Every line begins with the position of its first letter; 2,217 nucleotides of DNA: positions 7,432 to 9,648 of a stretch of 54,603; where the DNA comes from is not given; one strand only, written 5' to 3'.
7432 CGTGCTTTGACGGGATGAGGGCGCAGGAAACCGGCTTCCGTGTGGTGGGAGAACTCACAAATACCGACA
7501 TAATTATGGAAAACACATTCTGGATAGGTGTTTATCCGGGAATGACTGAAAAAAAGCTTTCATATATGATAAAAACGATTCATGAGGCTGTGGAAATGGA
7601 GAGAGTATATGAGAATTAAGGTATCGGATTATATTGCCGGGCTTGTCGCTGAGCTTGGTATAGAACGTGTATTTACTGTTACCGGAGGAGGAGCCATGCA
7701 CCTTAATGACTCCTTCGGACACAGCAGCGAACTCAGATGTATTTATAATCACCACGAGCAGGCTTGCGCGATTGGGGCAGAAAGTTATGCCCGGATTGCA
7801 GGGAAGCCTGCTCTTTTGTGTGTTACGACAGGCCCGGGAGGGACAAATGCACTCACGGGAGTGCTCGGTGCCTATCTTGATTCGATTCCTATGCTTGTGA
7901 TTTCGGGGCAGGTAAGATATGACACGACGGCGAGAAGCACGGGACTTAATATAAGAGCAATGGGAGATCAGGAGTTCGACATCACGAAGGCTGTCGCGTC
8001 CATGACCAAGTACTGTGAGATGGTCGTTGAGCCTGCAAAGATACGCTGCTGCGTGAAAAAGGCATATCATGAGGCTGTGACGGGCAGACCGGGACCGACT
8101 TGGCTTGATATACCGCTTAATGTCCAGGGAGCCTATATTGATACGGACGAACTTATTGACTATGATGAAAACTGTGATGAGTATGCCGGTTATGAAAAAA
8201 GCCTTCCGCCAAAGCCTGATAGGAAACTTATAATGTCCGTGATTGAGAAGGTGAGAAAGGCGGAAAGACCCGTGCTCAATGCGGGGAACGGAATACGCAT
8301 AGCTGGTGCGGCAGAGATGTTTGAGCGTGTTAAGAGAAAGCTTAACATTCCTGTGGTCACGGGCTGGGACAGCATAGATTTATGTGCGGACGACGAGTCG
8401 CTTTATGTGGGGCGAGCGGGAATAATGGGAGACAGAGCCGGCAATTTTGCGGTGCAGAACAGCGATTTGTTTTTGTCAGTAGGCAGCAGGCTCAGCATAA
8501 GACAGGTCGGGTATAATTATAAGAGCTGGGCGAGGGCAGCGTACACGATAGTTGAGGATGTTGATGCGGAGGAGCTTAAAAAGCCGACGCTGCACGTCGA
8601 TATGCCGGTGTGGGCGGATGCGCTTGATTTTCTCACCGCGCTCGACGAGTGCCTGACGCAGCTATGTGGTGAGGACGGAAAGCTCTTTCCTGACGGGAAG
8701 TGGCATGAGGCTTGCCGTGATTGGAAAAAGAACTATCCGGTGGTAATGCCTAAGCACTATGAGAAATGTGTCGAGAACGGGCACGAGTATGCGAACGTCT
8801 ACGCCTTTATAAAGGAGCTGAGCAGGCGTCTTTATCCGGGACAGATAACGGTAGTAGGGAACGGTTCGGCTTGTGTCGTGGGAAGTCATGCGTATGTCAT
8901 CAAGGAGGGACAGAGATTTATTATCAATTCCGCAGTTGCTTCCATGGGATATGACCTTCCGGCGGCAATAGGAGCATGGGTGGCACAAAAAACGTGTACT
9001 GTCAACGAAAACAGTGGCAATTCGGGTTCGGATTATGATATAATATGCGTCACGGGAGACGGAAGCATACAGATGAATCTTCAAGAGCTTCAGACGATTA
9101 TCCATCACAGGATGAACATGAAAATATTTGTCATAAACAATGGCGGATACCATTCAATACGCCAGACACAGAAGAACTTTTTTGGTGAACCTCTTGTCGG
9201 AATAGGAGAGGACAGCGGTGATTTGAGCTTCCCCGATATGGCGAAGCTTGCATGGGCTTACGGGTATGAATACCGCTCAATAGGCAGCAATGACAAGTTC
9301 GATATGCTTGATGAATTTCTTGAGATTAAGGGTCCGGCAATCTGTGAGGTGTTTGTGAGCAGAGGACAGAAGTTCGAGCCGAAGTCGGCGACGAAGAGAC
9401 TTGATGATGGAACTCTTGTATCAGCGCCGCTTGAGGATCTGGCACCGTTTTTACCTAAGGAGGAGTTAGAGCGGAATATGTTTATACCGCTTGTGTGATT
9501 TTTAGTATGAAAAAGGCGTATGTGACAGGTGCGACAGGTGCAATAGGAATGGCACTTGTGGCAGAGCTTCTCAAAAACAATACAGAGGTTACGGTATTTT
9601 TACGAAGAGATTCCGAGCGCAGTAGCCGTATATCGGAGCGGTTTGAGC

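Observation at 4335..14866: Hybrid nucleotide-deoxysugar pathway predicted to make a C-branched di/trideoxyhexose in a Gram-positive anaerobe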

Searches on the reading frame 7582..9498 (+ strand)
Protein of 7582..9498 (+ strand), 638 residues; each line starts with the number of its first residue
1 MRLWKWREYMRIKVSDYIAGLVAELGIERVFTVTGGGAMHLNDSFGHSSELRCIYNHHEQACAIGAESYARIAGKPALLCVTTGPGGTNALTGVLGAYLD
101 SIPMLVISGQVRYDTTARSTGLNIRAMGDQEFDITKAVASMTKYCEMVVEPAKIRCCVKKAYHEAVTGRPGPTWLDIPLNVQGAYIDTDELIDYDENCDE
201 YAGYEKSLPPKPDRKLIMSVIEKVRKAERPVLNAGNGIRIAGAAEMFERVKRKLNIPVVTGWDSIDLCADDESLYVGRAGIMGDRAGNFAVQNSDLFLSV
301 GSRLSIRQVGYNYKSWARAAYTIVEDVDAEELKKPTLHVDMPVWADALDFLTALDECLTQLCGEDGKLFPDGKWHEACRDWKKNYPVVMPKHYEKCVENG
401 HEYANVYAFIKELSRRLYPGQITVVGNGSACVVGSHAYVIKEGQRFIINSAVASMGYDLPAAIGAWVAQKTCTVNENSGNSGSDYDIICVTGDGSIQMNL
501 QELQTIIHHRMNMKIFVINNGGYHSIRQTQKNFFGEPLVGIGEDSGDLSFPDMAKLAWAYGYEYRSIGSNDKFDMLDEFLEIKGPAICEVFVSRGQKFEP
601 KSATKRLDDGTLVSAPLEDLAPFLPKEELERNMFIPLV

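Call 3: search_protein_families(library=pfam, proteins=[window:7582-9498:+])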
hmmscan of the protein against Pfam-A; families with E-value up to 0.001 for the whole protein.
window:7582-9498:+ (638 aa): 3 families
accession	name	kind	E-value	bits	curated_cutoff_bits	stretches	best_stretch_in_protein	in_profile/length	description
PF02776.23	TPP_enzyme_N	-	1.2e-31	109.3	26.8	1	13-125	2-107/119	Thiamine pyrophosphate enzyme, N-terminal TPP binding domain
PF02775.26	TPP_enzyme_C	-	5.3e-28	98.2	21.9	1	428-590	3-151/151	Thiamine pyrophosphate enzyme, C-terminal TPP binding domain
PF00205.28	TPP_enzyme_M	-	2.3e-25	89.3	30.4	1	220-354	4-137/137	Thiamine pyrophosphate enzyme, central domain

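Call 4: search_protein_families(library=ncbifam, proteins=[window:7582-9498:+])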
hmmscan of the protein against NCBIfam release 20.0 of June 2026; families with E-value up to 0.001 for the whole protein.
window:7582-9498:+ (638 aa): 53 families (the best 25 are shown)
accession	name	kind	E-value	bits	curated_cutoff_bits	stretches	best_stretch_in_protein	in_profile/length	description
TIGR00118.1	acolac_lg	equivalog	3.2e-90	303.2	538.35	1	21-600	10-542/557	biosynthetic-type acetolactate synthase large subunit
NF004710.0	PRK06048.1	equivalog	4.2e-84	283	976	1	11-600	7-545/561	acetolactate synthase large subunit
NF005651.0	PRK07418.1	subfamily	1.8e-78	264.3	942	1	23-600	30-567/617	acetolactate synthase large subunit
NF006524.0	PRK08978.1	equivalog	6.1e-78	262.4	738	1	20-595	9-527/548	acetolactate synthase 2 catalytic subunit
NF005228.0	PRK06725.1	equivalog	4.3e-77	259.6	991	1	17-600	21-553/571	acetolactate synthase large subunit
NF005860.0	PRK07789.1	equivalog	3.1e-76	257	881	1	18-583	40-568/615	acetolactate synthase large subunit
NF005824.0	PRK07710.1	equivalog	2.5e-75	253.9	976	1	25-603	30-559/573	acetolactate synthase large subunit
NF006016.1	PRK08155.1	equivalog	1.5e-74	251.4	870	1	14-599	5-539/554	acetolactate synthase large subunit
NF004919.0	PRK06276.1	equivalog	5.5e-74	249.5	866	1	23-594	12-540/582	acetolactate synthase large subunit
NF005584.0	PRK07282.1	equivalog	1.7e-71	241.4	970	1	15-601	13-549/566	acetolactate synthase large subunit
NF005058.0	PRK06466.1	equivalog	2e-69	234.6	951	1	20-585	12-539/574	acetolactate synthase 3 large subunit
NF006319.0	PRK08527.1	equivalog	1.1e-66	225.5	905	1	11-597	3-543/565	acetolactate synthase large subunit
NF006581.0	PRK09107.1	equivalog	5.9e-66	223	974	1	22-596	21-557/595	acetolactate synthase 3 large subunit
NF006052.0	PRK08199.1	subfamily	1e-65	222.1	539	1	21-594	17-539/559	thiamine pyrophosphate protein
NF006525.0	PRK08979.1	equivalog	6.4e-63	213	1084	1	21-581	13-533/572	acetolactate synthase 3 large subunit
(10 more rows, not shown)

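Call 10: search_solved_structures(query=window:7609-9498:+, max_evalue=1e-20)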
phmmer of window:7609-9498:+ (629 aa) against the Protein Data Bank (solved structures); distinct sequences matched with E-value up to 1e-20: 46.
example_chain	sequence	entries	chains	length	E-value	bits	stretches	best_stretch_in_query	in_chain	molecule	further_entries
8rph_A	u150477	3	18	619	2.4e-109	369.8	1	2-624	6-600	Thiamine pyrophosphate-binding protein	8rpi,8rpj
5ahk_A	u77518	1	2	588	2.4e-54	188.1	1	3-594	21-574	ACETOLACTATE SYNTHASE II, LARGE SUBUNIT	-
7u25_A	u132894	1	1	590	1.2e-52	182.5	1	6-584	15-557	Acetolactate synthase, chloroplastic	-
3e9y_A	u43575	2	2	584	1.5e-52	182.1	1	6-584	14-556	Acetolactate synthase, chloroplastic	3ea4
7tzz_A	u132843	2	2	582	1.7e-52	182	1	6-584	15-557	Acetolactate synthase, chloroplastic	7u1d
7stq_A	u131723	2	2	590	3.9e-52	180.8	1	6-584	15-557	Acetolactate synthase, chloroplastic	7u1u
8et5_A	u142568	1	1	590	4.5e-52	180.6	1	6-585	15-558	Acetolactate synthase, chloroplastic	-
6u9h_A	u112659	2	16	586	5.2e-52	180.4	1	6-584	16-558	Acetolactate synthase, chloroplastic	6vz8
1ybh_A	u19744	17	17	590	5.3e-52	180.3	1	6-584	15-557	Acetolactate synthase, chloroplast | Acetolactate synthase | Acetolactate synthase, chloroplastic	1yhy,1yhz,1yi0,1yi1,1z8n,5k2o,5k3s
6lpi_A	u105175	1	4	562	1.4e-51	179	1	6-591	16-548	Acetolactate synthase isozyme 1 large subunit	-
7egv_A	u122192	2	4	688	6.1e-46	160.3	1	14-585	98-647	Acetolactate synthase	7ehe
6dek_A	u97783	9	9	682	6.6e-46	160.2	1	18-618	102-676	Acetolactate synthase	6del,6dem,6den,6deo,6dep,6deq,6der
1jsc_A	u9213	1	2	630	1.1e-45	159.5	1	14-586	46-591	ACETOHYDROXY-ACID SYNTHASE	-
6u9d_A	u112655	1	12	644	1.2e-45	159.4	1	14-586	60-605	Acetolactate synthase catalytic subunit, mitochondrial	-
1n0h_A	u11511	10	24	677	1.4e-45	159.2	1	14-586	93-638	Acetolactate synthase | Acetolactate synthase, mitochondrial | Acetolactate synthase catalytic subunit, mitochondrial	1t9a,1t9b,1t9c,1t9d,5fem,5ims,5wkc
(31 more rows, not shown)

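Call 14: find_homologous_proteins(query=window:7609-9498:+, max_evalue=1e-30)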
Query window:7609-9498:+ (629 aa): 8000 proteins with E <= 1e-30 among 8000 candidates; the best 120 are listed.
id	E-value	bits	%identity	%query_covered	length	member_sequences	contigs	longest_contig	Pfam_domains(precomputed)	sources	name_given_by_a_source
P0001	0.0e+0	1457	99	100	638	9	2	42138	PF02775.27,PF02776.24,PF00205.29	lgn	-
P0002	0.0e+0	1404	95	100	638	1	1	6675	PF02775.27,PF02776.24,PF00205.29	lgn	-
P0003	0.0e+0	1365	92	100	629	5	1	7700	PF02775.27,PF02776.24,PF00205.29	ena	-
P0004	0.0e+0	1365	92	100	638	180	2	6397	PF02775.27,PF02776.24,PF00205.29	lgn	-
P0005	0.0e+0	1315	88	100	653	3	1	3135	PF02775.27,PF02776.24,PF00205.29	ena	-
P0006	0.0e+0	1315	89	100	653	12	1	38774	PF02775.27,PF02776.24,PF00205.29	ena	-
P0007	0.0e+0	1314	89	100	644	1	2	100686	PF02775.27,PF02776.24,PF00205.29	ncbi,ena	-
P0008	0.0e+0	1251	84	100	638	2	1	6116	PF02775.27,PF02776.24,PF00205.29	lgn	-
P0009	0.0e+0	1227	84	100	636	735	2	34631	PF02775.27,PF02776.24,PF00205.29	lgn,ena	-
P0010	0.0e+0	1226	84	100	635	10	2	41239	PF02775.27,PF02776.24,PF00205.29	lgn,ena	-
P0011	0.0e+0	1219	83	100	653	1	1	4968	PF02775.27,PF02776.24,PF00205.29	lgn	-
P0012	0.0e+0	1210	83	100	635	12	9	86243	PF02775.27,PF02776.24,PF00205.29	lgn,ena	-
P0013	0.0e+0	1206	83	100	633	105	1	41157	PF02775.27,PF02776.24,PF00205.29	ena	-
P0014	0.0e+0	1206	83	100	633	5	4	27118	PF02775.27,PF02776.24,PF00205.29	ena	-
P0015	0.0e+0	1204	83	100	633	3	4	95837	PF02775.27,PF02776.24,PF00205.29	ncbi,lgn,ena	-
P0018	0.0e+0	1094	77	100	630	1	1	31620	PF02775.27,PF02776.24,PF00205.29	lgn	-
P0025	0.0e+0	1042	74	100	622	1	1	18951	PF02775.27,PF02776.24,PF00205.29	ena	-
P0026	3.3e-293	992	63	100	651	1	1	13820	PF02775.27,PF02776.24,PF00205.29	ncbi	-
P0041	3.6e-277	939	68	100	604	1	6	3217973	PF02775.27,PF02776.24,PF00205.29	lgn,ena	-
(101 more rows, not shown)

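Call 24: find_encoding_contigs(protein=P0041, flank=10000, max_places=3)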
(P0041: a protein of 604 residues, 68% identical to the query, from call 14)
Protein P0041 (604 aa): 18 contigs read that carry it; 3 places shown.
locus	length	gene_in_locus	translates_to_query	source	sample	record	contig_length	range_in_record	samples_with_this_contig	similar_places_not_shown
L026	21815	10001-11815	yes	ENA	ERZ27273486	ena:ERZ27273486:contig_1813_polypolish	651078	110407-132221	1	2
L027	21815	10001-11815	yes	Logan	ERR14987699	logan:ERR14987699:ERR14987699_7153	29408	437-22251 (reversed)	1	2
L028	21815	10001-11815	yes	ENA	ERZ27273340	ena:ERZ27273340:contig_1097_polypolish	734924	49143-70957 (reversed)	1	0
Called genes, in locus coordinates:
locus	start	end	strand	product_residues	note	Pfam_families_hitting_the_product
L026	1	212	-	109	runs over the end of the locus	PF20260:PUA_4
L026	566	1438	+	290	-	PF00288:GHMP_kinases_N, PF08544:GHMP_kinases_C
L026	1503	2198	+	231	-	PF00392:GntR, PF07729:FCD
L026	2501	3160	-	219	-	PF09551:Spore_II_R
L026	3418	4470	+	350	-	PF01820:Dala_Dala_lig_N, PF02222:ATP-grasp, PF02786:CPSase_L_D2, PF07478:Dala_Dala_lig_C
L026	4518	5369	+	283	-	PF01177:Asp_Glu_race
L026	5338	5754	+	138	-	PF09148:DUF1934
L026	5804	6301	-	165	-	-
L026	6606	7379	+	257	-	PF00483:NTP_transferase, PF12804:NTP_transf_3 (weak)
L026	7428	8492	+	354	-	PF01370:Epimerase, PF02719:Polysacc_synt_2, PF04321:RmlD_sub_bind, PF01073:3Beta_HSD, PF07993:NAD_binding_4 (faint), PF16363:GDP_Man_Dehyd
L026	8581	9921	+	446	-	PF00155:Aminotran_1_2 (faint), PF01041:DegT_DnrJ_EryC1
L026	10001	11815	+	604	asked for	PF02776:TPP_enzyme_N, PF00205:TPP_enzyme_M, PF02775:TPP_enzyme_C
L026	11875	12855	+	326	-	PF01370:Epimerase, PF05368:NmrA (weak), PF16363:GDP_Man_Dehyd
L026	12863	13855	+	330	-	PF00535:Glycos_transf_2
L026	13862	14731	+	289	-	PF04991:LicD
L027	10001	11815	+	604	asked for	PF02776:TPP_enzyme_N, PF00205:TPP_enzyme_M, PF02775:TPP_enzyme_C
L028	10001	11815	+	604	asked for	PF02776:TPP_enzyme_N, PF00205:TPP_enzyme_M, PF02775:TPP_enzyme_C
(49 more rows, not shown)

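Call 26: find_related_loci(query=A1, collection=metagenome_contigs, flank=10000)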
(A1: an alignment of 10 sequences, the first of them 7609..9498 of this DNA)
Query A1 (629 aa) in metagenome_contigs; peptide patterns used: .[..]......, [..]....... (x = any residue, [..] = any of these).
600 stretches matched a pattern (row limit reached: there are more); 590 encode a relative of the query (tblastn E <= 1e-3); the best 80 are kept; 80 distinct loci.
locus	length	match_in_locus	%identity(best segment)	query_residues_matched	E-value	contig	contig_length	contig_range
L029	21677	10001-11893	84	1-627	0e+0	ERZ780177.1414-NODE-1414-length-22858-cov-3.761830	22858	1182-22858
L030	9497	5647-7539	84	1-627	0e+0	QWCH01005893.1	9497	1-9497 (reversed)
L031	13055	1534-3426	84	1-627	0e+0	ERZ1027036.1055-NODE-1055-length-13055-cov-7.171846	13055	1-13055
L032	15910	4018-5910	84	1-627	0e+0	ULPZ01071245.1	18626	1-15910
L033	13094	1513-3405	84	1-627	0e+0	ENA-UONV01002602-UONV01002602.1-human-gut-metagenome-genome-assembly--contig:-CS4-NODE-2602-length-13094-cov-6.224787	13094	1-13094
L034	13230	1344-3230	92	1-629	0e+0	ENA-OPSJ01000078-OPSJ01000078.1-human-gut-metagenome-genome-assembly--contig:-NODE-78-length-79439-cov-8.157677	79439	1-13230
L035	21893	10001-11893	84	1-627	0e+0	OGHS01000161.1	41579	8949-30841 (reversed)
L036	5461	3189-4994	68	1-629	0e+0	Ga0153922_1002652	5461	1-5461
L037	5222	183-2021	68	1-629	0e+0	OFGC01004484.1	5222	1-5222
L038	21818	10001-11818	66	1-628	0e+0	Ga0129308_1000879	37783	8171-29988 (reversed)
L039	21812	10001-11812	67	1-628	0e+0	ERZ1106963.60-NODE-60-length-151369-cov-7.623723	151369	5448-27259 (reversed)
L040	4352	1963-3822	64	1-629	0e+0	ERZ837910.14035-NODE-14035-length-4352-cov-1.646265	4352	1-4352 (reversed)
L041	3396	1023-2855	65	1-624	0e+0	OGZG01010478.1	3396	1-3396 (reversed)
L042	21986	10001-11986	62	1-629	0e+0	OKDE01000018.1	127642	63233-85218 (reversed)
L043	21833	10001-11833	65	1-624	0e+0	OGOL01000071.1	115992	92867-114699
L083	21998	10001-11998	61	1-629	0e+0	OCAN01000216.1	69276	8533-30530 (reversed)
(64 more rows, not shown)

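Call 63: search_protein_families(library=pfam, proteins=[L083:3468-4646:-, L083:5526-6527:-, L083:6972-7574:-, L083:8420-9736:-, L083:12059-13012:+, L083:13013-14146:+, L083:14158-15075:+, L083:15103-16092:+, L083:16043-18304:+, L083:18301-19290:+], max_evalue=0.00001)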
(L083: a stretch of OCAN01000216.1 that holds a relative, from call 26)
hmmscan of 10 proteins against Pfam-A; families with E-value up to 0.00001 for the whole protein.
L083:3468-4646:- (392 aa): 6 families
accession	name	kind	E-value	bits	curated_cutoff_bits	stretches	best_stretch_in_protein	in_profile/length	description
PF00534.26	Glycos_transf_1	-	5e-36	124.3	26.4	1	192-365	2-168/172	Glycosyl transferases group 1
PF13692.12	Glyco_trans_1_4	-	6e-29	101.6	27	1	207-355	3-142/142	Glycosyl transferases group 1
PF13477.12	Glyco_trans_4_2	-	8.3e-16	58.9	23.4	1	10-154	6-138/139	Glycosyl transferase 4-like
PF13439.12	Glyco_transf_4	-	2.4e-12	47.6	28.5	1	28-166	15-152/170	Glycosyltransferase Family 4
PF20706.3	GT4-conflict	-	6.6e-11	42.2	26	1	215-358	209-360/385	Family 4 Glycosyltransferase in conflict systems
PF13579.12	Glyco_trans_4_4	-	6.8e-11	43.2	29.7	1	26-150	12-130/158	Glycosyl transferase 4-like domain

L083:5526-6527:- (333 aa): 0 families

L083:6972-7574:- (200 aa): 1 family
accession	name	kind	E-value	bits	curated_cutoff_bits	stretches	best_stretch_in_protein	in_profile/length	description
PF13189.12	Cytidylate_kin2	-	2e-47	162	28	1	5-183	1-175/176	Cytidylate kinase-like family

L083:8420-9736:- (438 aa): 2 families
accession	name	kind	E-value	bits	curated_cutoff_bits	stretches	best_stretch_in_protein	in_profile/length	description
PF19127.6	Choline_bind_3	-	5.3e-19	68.3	27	1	120-156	2-38/47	Choline-binding repeat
PF19085.6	Choline_bind_2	-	1.2e-08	35.5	27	1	49-84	4-37/38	Choline-binding repeat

L083:12059-13012:+ (317 aa): 2 families
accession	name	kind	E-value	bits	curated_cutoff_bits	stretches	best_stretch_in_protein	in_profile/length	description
PF01370.27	Epimerase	-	2.8e-32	112.5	20.9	1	3-244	1-240/240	NAD dependent epimerase/dehydratase family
PF16363.11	GDP_Man_Dehyd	-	5.1e-16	59.5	27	1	4-309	1-332/332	GDP-mannose 4,6 dehydratase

L083:13013-14146:+ (377 aa): 6 families
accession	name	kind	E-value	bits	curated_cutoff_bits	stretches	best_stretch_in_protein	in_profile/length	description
PF13489.12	Methyltransf_23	-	2.6e-22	79.7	27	1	78-234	2-163/164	Methyltransferase domain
PF08484.17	Methyltransf_14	-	9.5e-13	48.7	23.5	1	265-354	53-143/160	C-methyltransferase C-terminal domain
PF08241.18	Methyltransf_11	-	3.3e-08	34.5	21.2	1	101-188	2-92/95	Methyltransferase domain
PF08242.18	Methyltransf_12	-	3.4e-08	34.6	30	1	100-188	1-97/98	Methyltransferase domain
PF13847.12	Methyltransf_31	-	1.1e-07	32.1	27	1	95-212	3-135/145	Methyltransferase domain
PF07021.18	MetW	-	4.7e-07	30.1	21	1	89-146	7-65/193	Methionine biosynthesis protein MetW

L083:14158-15075:+ (305 aa): 3 families
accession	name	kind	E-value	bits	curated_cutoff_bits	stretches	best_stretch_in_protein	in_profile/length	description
PF01370.27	Epimerase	-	3.8e-32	112.1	20.9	1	3-224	1-231/240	NAD dependent epimerase/dehydratase family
PF16363.11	GDP_Man_Dehyd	-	4e-16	59.8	27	1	5-256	2-267/332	GDP-mannose 4,6 dehydratase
PF04321.23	RmlD_sub_bind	-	7.6e-07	28.9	27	1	1-194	1-174/287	RmlD substrate binding domain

L083:15103-16092:+ (329 aa): 1 family
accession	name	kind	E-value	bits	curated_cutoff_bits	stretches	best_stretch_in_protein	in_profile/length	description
PF00535.33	Glycos_transf_2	-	2.3e-24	86.7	23.3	1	9-149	1-143/168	Glycosyl transferase family 2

L083:16043-18304:+ (753 aa): 4 families
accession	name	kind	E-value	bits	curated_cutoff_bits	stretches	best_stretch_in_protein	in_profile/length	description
PF00535.33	Glycos_transf_2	-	2.7e-46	158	23.3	2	198-358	1-166/168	Glycosyl transferase family 2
PF13641.12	Glyco_tranf_2_3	-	6e-23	82.5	27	2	455-677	3-216/230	Glycosyltransferase like family 2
PF10111.15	Glyco_tranf_2_2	-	5.9e-15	55.9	27.3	1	198-395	1-217/276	Glycosyltransferase like family 2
PF13632.12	Glyco_trans_2_3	-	8.3e-07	29.4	27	0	539-677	2-126/198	Glycosyl transferase family group 2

L083:18301-19290:+ (329 aa): 3 families
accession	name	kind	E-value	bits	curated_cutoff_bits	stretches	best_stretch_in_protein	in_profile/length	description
PF00535.33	Glycos_transf_2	-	2.8e-27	96.1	23.3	1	8-177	1-168/168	Glycosyl transferase family 2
PF13641.12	Glyco_tranf_2_3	-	7.6e-15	56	27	1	7-219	3-216/230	Glycosyltransferase like family 2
PF13632.12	Glyco_trans_2_3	-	8.7e-07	29.4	27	1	83-226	1-129/198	Glycosyl transferase family group 2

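Call 67: find_encoding_contigs(protein=P0018, flank=10000, max_places=1)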
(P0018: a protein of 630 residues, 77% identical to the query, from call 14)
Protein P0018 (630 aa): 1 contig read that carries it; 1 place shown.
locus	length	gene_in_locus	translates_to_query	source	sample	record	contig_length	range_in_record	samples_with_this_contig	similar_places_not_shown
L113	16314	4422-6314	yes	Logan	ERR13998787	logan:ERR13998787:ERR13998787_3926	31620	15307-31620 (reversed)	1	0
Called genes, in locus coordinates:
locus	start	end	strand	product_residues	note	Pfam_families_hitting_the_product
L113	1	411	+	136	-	?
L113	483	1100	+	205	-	-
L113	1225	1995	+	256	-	PF00483:NTP_transferase, PF12804:NTP_transf_3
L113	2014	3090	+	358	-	PF01073:3Beta_HSD, PF01370:Epimerase, PF02719:Polysacc_synt_2, PF04321:RmlD_sub_bind, PF16363:GDP_Man_Dehyd, PF07993:NAD_binding_4 (weak)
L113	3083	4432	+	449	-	PF01041:DegT_DnrJ_EryC1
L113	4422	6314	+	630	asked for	PF02776:TPP_enzyme_N, PF00205:TPP_enzyme_M, PF02775:TPP_enzyme_C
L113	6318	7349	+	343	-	PF01370:Epimerase, PF16363:GDP_Man_Dehyd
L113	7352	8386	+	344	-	PF00535:Glycos_transf_2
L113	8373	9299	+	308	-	-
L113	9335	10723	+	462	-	PF03559:Hexose_dehydrat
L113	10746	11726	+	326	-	PF01408:GFO_IDH_MocA, PF22725:GFO_IDH_MocA_C3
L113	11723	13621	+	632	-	-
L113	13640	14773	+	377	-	-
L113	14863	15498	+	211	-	PF00440:TetR_N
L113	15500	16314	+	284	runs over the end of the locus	-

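Call 68: find_encoding_contigs(protein=P0025, flank=10000, max_places=1)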
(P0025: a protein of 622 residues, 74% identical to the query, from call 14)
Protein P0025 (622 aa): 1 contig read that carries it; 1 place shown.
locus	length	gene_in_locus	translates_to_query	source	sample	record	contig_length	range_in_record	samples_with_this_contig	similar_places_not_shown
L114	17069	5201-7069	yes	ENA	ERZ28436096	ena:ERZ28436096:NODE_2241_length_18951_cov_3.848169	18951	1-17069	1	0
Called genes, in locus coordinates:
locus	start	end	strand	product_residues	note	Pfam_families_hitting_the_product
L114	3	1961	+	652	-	?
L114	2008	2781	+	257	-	PF00483:NTP_transferase, PF12804:NTP_transf_3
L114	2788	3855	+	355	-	PF04321:RmlD_sub_bind, PF01073:3Beta_HSD, PF01370:Epimerase, PF02719:Polysacc_synt_2, PF07993:NAD_binding_4 (faint), PF16363:GDP_Man_Dehyd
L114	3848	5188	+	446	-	PF01041:DegT_DnrJ_EryC1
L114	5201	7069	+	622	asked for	PF02776:TPP_enzyme_N, PF00205:TPP_enzyme_M, PF02775:TPP_enzyme_C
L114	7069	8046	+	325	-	PF01073:3Beta_HSD (faint), PF01370:Epimerase, PF04321:RmlD_sub_bind (faint), PF13460:NAD_binding_10 (faint), PF16363:GDP_Man_Dehyd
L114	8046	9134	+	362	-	PF00535:Glycos_transf_2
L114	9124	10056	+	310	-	-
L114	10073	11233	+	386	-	PF03559:Hexose_dehydrat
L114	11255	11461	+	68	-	PF03559:Hexose_dehydrat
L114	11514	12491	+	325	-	PF01408:GFO_IDH_MocA, PF22725:GFO_IDH_MocA_C3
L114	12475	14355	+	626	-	-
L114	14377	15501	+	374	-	-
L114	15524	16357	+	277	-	-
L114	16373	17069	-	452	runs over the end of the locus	PF01554:MatE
